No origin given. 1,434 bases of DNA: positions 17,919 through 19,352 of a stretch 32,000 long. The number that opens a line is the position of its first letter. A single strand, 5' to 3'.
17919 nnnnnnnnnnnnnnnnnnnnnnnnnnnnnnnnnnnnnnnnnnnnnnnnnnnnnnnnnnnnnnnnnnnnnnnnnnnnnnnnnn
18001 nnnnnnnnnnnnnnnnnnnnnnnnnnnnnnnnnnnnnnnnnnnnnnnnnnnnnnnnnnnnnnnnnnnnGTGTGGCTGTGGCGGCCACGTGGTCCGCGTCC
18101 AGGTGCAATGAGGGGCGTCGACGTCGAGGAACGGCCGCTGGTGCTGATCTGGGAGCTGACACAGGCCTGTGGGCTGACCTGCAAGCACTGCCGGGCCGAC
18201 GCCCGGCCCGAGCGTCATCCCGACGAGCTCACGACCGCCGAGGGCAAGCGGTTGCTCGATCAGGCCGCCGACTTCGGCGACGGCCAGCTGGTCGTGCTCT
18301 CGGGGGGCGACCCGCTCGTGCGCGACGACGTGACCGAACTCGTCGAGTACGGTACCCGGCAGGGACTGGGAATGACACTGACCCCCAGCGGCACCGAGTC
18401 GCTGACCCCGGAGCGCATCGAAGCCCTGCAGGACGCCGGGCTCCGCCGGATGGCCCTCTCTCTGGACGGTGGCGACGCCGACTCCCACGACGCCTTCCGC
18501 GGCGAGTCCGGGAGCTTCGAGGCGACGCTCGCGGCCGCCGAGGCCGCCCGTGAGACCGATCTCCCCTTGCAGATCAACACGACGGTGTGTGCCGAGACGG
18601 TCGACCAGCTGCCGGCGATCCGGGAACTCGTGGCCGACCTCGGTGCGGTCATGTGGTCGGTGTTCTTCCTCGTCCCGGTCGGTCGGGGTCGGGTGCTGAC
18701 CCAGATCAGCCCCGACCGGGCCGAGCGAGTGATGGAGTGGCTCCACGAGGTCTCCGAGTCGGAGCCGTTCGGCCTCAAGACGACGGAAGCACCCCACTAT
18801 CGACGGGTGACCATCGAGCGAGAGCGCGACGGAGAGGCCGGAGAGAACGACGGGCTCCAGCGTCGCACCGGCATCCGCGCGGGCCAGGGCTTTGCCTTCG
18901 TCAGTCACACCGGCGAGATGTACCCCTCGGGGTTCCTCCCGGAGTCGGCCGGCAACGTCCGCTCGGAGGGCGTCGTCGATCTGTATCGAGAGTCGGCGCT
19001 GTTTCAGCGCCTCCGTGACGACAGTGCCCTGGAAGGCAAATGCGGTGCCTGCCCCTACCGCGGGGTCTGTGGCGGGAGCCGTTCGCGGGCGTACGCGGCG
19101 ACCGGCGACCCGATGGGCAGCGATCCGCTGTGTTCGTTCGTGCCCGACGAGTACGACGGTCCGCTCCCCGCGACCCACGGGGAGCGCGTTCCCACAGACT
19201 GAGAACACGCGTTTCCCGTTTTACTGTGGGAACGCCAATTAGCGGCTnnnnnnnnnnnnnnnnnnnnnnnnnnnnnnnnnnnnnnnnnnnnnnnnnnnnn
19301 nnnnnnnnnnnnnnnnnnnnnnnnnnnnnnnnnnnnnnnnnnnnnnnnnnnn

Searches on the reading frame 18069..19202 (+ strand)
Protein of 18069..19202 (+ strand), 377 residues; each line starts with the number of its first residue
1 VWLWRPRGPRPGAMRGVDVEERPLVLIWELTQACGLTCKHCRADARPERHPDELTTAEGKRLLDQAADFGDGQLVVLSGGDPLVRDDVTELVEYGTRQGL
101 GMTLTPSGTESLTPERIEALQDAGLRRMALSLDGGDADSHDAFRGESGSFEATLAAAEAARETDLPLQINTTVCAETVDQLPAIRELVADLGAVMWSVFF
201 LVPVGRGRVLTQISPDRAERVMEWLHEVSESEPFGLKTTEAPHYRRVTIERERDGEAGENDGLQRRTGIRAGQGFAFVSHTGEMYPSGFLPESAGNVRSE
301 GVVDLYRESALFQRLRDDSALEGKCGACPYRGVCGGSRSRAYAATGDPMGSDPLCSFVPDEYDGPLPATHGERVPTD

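Call 67: search_protein_families(library=pfam, proteins=[window:18069-19202:+], max_evalue=0.00001)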
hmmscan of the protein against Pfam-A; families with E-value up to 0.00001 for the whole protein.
window:18069-19202:+ (377 aa): 1 family
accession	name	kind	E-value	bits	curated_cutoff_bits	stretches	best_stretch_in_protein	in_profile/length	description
PF04055.27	Radical_SAM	-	6e-22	79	29.5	1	29-186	2-164/166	Radical SAM superfamily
